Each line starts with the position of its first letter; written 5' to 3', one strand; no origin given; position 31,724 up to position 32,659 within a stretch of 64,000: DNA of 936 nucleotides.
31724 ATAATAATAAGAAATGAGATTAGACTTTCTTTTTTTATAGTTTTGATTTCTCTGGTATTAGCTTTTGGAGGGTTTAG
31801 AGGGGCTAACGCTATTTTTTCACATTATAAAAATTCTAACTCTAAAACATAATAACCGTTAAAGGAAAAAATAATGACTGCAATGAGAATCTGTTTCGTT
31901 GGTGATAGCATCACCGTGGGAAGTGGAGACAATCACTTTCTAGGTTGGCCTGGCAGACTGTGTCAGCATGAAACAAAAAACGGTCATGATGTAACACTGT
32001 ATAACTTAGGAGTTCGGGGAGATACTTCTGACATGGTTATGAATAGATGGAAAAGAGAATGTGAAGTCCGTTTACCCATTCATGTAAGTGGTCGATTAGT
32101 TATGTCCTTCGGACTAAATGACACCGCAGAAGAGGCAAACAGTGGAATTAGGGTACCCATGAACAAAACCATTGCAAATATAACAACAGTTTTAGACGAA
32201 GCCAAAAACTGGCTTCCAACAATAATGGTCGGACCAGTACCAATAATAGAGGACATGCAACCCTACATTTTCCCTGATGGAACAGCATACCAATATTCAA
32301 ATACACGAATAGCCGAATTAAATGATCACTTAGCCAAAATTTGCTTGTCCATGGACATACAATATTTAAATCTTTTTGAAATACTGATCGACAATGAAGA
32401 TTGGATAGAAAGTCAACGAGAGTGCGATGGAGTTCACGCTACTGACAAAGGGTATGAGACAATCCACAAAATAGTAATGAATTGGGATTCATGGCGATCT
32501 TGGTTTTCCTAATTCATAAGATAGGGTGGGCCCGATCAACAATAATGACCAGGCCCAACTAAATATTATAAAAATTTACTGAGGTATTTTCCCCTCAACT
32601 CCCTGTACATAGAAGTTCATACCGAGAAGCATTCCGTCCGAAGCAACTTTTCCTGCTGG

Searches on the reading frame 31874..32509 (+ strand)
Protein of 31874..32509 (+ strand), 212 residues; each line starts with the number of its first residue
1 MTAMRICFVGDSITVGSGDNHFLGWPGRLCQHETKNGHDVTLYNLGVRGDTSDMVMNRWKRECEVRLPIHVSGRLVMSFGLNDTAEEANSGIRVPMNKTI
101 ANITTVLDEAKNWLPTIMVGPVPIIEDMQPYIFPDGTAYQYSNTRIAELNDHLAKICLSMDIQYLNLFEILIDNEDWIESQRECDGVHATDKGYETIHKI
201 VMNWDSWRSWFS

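Call 79: search_protein_families(library=pfam, proteins=[window:31874-32509:+], max_evalue=0.000001)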
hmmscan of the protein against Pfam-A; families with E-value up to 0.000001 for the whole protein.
window:31874-32509:+ (212 aa): 2 families
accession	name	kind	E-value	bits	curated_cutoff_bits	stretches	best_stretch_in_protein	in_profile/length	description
PF13472.12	Lipase_GDSL_2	-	5.7e-22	79.5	32.9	1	8-195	1-177/178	GDSL-like Lipase/Acylhydrolase family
PF00657.28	Lipase_GDSL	-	1.1e-12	49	23.6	1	6-199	1-206/208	GDSL-like Lipase/Acylhydrolase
